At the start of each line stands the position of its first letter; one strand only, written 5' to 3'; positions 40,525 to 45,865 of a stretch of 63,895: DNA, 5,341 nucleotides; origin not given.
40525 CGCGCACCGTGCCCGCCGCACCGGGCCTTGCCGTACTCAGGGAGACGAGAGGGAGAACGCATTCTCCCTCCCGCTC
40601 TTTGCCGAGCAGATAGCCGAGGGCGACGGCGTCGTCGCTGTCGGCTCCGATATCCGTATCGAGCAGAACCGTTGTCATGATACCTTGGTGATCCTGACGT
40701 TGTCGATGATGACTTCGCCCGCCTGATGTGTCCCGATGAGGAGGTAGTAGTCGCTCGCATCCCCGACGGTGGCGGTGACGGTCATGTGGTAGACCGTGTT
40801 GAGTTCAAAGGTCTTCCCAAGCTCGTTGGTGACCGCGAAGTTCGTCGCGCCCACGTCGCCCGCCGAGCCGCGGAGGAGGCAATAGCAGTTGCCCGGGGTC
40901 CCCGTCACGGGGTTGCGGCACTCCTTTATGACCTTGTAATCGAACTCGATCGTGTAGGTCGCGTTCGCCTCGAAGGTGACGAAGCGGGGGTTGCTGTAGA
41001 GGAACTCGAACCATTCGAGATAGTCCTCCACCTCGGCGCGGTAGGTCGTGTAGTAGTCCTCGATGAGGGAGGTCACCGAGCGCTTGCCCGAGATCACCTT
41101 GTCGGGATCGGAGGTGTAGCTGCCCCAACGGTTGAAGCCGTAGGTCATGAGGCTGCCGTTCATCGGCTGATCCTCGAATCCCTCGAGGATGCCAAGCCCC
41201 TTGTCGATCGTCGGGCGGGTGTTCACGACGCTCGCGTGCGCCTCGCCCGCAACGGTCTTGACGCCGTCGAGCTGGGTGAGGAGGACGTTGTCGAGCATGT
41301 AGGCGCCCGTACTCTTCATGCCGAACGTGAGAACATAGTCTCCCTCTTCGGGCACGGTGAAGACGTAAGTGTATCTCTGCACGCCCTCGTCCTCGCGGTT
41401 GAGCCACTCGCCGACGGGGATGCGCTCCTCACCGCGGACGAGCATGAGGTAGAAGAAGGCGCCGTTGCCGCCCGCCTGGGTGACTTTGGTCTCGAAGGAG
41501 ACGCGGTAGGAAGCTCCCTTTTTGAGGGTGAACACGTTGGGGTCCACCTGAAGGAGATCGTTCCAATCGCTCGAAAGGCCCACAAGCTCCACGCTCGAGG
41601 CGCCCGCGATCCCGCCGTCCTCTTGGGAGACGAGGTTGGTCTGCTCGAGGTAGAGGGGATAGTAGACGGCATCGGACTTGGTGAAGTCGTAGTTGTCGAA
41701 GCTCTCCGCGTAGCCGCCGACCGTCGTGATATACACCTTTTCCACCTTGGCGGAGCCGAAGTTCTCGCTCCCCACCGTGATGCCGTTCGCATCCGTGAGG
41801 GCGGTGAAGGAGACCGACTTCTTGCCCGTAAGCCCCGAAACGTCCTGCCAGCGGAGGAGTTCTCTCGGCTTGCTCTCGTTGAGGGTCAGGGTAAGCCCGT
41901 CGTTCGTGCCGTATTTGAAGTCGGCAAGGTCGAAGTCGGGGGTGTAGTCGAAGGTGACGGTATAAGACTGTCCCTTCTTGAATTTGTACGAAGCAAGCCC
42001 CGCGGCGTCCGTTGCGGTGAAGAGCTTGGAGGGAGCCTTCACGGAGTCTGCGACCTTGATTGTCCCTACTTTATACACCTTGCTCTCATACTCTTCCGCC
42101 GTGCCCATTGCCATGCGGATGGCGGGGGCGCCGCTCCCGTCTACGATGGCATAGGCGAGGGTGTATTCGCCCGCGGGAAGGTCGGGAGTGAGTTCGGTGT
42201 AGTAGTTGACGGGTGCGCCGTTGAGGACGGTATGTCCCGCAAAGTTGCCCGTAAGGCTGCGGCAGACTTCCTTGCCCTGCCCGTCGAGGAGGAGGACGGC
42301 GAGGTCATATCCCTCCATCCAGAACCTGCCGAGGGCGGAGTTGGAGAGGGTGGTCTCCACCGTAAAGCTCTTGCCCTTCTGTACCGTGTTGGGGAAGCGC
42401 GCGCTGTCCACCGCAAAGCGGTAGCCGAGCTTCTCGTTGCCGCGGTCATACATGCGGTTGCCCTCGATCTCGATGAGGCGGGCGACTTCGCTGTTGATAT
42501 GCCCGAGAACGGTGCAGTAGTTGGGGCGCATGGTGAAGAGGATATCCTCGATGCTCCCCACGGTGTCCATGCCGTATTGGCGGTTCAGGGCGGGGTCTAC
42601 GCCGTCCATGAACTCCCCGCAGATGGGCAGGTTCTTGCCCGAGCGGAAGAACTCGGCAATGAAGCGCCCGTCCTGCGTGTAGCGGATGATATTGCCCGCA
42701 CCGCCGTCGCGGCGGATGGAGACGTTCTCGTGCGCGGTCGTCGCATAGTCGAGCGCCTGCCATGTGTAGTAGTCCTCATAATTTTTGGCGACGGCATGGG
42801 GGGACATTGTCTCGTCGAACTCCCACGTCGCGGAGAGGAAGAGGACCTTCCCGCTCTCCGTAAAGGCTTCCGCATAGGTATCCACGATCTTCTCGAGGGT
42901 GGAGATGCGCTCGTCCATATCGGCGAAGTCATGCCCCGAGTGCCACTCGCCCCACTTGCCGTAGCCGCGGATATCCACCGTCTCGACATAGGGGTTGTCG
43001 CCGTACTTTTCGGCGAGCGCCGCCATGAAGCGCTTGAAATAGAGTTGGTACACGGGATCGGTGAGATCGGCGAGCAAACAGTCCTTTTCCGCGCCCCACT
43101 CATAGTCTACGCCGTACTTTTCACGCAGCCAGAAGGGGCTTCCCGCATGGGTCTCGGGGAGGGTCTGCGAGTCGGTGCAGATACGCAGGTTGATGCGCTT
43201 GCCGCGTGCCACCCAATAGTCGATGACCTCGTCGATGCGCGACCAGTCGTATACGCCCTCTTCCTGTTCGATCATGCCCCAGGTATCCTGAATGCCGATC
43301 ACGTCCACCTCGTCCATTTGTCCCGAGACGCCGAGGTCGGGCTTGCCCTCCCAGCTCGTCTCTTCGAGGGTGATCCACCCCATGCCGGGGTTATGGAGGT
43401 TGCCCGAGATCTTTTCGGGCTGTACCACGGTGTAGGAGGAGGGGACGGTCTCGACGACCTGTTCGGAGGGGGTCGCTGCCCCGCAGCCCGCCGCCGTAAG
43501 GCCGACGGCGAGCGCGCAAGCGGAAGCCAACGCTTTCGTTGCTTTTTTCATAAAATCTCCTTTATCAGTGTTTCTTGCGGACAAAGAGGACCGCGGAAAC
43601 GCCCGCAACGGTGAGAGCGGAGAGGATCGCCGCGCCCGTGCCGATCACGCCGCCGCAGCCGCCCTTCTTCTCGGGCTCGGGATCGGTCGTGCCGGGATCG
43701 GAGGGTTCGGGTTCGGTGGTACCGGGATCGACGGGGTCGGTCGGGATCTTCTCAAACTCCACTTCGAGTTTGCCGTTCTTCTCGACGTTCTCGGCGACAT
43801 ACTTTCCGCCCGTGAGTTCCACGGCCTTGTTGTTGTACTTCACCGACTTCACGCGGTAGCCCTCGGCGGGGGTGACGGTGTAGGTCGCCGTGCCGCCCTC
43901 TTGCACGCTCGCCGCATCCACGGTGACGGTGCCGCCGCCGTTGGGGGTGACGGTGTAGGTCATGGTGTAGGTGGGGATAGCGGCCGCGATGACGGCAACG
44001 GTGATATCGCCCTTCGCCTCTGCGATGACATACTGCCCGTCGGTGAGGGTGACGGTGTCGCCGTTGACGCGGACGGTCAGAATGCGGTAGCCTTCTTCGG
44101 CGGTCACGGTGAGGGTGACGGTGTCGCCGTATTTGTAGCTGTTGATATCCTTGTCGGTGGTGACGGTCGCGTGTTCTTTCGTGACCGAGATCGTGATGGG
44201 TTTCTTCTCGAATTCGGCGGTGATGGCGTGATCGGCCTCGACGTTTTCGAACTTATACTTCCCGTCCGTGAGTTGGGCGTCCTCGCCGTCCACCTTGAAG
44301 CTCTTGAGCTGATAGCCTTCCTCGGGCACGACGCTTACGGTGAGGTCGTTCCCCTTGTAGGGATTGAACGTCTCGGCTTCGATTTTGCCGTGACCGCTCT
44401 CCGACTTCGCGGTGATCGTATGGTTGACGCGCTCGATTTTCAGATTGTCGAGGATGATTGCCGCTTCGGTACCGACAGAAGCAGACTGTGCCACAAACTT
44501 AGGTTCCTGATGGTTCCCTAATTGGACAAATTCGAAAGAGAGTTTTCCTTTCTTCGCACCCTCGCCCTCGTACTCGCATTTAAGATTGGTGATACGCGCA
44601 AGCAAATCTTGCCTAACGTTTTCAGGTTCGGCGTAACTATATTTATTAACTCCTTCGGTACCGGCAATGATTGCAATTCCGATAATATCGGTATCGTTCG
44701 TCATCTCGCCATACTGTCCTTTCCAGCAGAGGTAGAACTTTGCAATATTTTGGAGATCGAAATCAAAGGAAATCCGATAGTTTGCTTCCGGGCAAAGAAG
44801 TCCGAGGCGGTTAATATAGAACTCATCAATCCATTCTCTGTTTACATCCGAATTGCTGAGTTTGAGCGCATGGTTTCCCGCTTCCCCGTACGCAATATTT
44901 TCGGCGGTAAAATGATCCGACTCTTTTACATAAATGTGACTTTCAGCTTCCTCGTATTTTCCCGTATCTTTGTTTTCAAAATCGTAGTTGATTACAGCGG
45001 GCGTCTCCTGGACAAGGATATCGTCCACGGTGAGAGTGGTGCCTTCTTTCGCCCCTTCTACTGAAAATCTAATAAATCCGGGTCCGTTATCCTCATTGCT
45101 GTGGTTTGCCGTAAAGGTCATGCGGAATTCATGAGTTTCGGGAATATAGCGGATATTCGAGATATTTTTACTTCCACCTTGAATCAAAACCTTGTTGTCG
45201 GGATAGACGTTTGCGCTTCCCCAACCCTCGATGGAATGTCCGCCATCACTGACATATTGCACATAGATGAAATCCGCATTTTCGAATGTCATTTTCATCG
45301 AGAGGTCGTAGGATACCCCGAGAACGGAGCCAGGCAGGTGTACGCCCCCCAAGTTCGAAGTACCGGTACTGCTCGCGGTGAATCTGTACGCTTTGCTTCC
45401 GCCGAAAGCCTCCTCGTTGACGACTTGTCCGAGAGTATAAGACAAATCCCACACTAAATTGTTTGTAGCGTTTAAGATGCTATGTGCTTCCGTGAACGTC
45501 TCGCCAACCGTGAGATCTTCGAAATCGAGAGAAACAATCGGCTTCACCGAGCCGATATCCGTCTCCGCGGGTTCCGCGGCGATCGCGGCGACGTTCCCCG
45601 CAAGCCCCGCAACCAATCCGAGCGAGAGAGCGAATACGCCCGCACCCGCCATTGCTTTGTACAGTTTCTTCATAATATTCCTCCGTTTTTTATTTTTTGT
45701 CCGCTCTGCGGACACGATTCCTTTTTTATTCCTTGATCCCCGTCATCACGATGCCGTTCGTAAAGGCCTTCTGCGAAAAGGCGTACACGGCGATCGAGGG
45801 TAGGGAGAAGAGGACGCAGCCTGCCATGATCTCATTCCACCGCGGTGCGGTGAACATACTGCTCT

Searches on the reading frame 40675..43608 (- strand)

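Call 60: search_protein_families(library=pfam, max_evalue=0.001, proteins=[window:40675-43608:-])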
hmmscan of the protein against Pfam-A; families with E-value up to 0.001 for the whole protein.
window:40675-43608:- (977 aa): 4 families
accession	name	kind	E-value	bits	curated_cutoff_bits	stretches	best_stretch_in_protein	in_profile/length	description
PF02449.21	Glyco_hydro_42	-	4.9e-08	33.2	21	1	109-213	33-134/376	Beta-galactosidase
PF16116.10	DUF4832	-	6e-08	33.2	29.2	1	376-493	90-202/216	Domain of unknown function (DUF4832)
PF17974.7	GalBD_like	-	2.3e-05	24.9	26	0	666-728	73-131/190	Galactose-binding domain-like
PF14524.12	Wzt_C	-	0.00034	21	30.4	0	401-492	20-109/143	Wzt C-terminal domain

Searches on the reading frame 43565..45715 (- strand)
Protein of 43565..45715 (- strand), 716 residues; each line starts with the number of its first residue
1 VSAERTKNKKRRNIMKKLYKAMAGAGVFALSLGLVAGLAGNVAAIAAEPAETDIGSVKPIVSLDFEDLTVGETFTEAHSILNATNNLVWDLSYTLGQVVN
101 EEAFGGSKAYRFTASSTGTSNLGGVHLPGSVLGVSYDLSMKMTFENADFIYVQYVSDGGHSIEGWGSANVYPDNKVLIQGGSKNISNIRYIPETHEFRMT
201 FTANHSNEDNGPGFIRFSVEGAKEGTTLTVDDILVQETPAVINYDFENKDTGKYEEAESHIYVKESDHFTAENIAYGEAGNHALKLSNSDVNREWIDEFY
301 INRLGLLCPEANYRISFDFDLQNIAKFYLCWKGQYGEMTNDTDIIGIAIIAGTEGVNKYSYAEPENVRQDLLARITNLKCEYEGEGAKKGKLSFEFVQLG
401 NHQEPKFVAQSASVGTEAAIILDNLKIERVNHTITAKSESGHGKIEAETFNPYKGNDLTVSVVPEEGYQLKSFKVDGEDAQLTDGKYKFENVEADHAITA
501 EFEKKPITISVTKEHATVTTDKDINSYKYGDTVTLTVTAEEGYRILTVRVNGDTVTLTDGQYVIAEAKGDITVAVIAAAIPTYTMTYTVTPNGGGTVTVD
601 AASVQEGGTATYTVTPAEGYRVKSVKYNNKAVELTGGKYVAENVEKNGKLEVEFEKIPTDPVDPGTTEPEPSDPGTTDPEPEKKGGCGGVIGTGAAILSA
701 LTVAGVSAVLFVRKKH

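Call 60: search_protein_families(library=pfam, max_evalue=0.001, proteins=[window:43565-45715:-])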
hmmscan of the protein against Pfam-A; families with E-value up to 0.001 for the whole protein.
window:43565-45715:- (716 aa): 1 family
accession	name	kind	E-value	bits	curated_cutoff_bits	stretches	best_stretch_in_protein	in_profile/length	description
PF18998.6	Flg_new_2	-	7.8e-18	64.7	23.6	2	438-505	6-72/73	Divergent InlB B-repeat domain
